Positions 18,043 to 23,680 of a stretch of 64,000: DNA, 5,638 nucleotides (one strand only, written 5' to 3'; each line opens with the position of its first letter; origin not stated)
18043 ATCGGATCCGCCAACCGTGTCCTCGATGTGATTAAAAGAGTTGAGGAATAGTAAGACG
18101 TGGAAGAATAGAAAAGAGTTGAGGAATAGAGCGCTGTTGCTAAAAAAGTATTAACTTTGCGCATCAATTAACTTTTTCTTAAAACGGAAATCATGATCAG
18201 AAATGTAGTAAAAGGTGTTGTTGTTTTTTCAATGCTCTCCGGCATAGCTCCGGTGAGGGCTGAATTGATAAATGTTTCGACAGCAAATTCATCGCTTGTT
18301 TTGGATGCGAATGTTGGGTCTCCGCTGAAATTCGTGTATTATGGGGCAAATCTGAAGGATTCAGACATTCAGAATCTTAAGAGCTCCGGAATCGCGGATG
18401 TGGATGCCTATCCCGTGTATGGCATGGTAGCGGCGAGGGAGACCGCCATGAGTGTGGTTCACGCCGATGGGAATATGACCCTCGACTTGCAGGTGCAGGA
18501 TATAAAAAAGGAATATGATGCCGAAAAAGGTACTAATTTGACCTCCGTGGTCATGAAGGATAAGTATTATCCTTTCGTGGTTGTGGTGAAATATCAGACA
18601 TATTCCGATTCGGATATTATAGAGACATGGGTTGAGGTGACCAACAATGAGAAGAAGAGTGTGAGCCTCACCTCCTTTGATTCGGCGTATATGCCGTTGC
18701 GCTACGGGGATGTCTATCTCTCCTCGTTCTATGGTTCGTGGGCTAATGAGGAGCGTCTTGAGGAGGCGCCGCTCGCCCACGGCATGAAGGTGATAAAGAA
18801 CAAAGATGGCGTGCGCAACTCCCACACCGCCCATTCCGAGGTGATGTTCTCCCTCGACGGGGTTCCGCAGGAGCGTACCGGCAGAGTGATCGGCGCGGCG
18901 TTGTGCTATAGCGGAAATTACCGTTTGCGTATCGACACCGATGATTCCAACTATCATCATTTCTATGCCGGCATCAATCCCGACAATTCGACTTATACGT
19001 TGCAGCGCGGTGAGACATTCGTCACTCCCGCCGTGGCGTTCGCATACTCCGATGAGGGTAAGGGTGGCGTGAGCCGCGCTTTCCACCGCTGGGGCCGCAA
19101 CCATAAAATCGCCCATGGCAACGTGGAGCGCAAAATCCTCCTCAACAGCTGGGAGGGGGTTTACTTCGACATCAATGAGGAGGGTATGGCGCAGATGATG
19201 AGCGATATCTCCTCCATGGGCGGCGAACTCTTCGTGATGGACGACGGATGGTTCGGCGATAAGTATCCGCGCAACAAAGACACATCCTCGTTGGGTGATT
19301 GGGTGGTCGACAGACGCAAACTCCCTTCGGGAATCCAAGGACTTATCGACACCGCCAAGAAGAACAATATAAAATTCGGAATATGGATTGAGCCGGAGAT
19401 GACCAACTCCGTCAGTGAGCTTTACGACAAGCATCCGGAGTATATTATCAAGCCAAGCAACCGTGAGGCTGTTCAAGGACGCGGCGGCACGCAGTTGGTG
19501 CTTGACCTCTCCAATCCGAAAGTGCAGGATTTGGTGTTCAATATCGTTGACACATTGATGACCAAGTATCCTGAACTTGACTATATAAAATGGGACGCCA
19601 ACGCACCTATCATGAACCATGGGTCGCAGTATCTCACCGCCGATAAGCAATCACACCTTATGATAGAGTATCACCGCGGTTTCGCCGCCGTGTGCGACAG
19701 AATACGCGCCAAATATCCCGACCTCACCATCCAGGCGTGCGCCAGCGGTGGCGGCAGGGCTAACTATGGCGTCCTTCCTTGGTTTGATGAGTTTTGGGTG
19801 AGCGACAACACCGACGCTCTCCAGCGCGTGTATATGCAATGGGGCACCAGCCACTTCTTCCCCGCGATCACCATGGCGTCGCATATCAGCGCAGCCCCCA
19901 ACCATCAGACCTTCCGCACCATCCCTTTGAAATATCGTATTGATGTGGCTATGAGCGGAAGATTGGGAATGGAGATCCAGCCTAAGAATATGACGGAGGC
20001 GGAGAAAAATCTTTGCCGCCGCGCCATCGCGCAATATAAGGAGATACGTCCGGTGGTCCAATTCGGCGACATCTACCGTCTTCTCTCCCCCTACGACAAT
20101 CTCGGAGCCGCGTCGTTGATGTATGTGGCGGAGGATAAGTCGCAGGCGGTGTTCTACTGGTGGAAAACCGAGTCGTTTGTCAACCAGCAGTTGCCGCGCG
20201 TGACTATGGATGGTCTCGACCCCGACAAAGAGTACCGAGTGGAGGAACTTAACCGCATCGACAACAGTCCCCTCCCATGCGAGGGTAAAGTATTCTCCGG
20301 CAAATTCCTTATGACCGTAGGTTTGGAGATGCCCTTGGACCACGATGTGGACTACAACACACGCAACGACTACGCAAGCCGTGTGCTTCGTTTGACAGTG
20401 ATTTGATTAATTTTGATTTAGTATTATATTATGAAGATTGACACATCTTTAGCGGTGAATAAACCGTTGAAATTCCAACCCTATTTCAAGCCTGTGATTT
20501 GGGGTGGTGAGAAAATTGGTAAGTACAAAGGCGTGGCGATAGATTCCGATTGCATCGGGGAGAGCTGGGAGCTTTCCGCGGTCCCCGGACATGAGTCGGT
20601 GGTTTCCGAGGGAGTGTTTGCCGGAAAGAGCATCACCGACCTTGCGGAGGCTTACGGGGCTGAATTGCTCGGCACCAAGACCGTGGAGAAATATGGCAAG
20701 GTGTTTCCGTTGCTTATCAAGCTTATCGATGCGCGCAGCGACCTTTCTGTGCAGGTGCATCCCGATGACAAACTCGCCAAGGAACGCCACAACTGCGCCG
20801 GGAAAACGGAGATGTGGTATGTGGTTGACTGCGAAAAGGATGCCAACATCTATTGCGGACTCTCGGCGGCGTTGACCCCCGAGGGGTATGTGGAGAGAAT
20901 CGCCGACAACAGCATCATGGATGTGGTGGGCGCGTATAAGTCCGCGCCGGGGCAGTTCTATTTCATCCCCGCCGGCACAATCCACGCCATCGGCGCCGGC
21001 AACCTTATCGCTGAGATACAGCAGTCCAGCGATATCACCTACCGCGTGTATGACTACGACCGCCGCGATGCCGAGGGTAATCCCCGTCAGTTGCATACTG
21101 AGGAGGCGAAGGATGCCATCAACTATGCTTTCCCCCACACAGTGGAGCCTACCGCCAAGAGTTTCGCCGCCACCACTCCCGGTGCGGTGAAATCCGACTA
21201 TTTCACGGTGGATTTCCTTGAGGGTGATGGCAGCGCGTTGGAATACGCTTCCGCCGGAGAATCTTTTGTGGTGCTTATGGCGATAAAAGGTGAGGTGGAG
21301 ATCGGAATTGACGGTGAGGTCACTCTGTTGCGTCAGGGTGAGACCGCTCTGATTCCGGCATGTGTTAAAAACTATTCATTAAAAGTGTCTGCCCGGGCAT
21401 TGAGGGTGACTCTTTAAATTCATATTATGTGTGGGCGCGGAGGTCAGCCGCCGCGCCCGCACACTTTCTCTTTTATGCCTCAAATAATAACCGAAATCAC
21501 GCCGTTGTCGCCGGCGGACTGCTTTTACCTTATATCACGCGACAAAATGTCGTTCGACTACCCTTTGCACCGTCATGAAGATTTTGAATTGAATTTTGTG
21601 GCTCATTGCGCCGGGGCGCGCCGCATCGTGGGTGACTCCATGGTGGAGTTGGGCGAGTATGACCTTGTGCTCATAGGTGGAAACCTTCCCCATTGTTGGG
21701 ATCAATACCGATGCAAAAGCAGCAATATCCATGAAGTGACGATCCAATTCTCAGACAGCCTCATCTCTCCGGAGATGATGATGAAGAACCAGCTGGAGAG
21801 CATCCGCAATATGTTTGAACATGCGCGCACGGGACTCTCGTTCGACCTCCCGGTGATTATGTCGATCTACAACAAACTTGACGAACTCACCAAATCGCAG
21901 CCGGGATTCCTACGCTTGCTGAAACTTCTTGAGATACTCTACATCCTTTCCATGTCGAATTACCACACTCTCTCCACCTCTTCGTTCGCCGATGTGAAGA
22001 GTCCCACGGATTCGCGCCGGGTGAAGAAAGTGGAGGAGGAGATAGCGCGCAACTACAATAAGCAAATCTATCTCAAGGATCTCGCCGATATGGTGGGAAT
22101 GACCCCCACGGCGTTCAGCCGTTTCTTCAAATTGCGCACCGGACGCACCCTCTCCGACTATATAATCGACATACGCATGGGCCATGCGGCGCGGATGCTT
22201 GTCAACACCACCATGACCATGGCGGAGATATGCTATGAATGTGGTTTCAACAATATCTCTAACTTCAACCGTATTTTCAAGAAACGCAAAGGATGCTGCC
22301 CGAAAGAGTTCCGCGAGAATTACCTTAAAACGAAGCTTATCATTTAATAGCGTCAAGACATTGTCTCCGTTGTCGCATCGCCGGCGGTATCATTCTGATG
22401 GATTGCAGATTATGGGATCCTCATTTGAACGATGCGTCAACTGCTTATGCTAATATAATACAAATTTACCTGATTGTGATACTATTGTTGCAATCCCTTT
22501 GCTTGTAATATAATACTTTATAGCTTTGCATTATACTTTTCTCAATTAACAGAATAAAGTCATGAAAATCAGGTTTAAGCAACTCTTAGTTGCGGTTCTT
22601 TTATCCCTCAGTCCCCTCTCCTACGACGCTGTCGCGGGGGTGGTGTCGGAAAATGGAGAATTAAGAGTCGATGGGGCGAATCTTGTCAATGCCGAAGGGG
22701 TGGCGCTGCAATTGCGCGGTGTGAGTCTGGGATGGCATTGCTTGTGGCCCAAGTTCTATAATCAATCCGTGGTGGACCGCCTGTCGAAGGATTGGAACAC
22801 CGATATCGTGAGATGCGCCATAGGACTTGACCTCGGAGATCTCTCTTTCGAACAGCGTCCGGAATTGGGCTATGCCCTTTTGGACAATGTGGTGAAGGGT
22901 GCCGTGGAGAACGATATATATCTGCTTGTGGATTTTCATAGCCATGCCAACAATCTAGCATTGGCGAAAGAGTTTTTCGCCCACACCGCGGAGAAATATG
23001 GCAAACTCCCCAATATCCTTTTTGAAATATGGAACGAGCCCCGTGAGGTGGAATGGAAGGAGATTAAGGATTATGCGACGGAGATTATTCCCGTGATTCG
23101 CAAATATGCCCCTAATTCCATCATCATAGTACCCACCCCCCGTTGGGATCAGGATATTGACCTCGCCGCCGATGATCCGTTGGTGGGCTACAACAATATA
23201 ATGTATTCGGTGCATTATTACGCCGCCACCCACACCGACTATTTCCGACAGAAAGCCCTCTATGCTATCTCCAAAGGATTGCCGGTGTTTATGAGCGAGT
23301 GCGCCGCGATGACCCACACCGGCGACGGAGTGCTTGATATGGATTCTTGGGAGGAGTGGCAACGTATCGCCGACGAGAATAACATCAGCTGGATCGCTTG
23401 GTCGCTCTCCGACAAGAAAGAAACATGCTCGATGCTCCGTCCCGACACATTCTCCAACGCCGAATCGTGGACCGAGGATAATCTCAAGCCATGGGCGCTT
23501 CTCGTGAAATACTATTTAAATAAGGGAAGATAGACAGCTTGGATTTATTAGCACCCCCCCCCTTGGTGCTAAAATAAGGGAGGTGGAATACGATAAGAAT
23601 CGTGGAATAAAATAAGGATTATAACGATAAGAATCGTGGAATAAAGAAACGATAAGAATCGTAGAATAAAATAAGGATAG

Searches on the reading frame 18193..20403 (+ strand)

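Call 16: search_protein_families(library=pfam, proteins=[window:18193-20403:+], max_evalue=0.001)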
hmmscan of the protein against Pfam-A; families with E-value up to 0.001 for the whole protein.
window:18193-20403:+ (737 aa): 4 families
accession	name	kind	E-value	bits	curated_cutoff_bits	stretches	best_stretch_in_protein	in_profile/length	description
PF02065.24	Melibiase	-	1.2e-108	363.7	27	1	275-625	1-347/347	Melibiase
PF16875.11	Glyco_hydro_36N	-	1.5e-45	156.1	27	1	45-271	3-253/253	Glycosyl hydrolase family 36 N-terminal domain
PF16874.11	Glyco_hydro_36C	-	1e-22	80.8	27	1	640-734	2-77/77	Glycosyl hydrolase family 36 C-terminal domain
PF02638.21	GHL10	-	7.5e-08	32.3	27.9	1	382-471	73-164/311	Glycosyl hydrolase-like 10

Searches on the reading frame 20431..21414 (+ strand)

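Call 16: search_protein_families(library=pfam, proteins=[window:20431-21414:+], max_evalue=0.001)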
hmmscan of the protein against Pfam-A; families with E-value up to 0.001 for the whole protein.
window:20431-21414:+ (328 aa): 3 families
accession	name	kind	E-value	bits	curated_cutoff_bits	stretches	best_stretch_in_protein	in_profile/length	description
PF20511.4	PMI_typeI_cat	-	9.7e-12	45.6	22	1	14-124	3-115/143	Phosphomannose isomerase type I, catalytic domain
PF21621.3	MPI_cupin_dom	-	1.7e-07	31.6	27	1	253-326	6-77/79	Mannose-6-phosphate isomerase, cupin domain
PF07883.17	Cupin_2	-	2.8e-06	27.4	27.2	0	275-312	17-52/70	Cupin domain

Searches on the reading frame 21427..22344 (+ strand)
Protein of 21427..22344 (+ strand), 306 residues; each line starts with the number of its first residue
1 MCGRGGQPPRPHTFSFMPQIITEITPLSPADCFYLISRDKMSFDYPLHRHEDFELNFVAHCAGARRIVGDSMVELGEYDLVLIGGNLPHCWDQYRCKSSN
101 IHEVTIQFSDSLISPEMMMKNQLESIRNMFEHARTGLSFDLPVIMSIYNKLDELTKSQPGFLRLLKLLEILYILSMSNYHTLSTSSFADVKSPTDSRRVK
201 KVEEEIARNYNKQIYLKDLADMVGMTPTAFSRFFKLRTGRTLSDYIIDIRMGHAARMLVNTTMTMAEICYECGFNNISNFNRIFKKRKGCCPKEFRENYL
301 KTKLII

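Call 16: search_protein_families(library=pfam, proteins=[window:21427-22344:+], max_evalue=0.001)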
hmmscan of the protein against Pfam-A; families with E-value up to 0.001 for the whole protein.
window:21427-22344:+ (306 aa): 2 families
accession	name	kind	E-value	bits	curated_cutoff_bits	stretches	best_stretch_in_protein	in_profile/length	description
PF12833.13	HTH_18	-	3.4e-24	85.4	33.6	1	219-297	1-79/80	Helix-turn-helix domain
PF00165.29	HTH_AraC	-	4.8e-15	55.7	26.6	2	261-296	7-41/42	Bacterial regulatory helix-turn-helix proteins, AraC family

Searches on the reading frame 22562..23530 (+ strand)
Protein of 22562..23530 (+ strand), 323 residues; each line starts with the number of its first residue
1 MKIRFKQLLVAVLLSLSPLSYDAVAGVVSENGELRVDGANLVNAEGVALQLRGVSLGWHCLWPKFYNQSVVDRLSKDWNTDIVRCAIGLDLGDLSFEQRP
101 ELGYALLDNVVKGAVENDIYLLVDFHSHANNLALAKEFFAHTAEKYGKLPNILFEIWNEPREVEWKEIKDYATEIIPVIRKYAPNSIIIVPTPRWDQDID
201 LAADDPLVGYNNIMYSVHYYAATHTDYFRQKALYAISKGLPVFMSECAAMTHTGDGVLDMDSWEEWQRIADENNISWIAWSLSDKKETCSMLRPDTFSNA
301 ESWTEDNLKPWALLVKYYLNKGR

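Call 16: search_protein_families(library=pfam, proteins=[window:22562-23530:+], max_evalue=0.001)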
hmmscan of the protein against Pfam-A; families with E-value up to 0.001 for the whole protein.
window:22562-23530:+ (323 aa): 1 family
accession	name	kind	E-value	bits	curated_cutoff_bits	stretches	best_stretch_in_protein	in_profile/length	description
PF00150.24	Cellulase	-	5.8e-52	177.3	23.5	1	42-285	1-271/272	Cellulase (glycosyl hydrolase family 5)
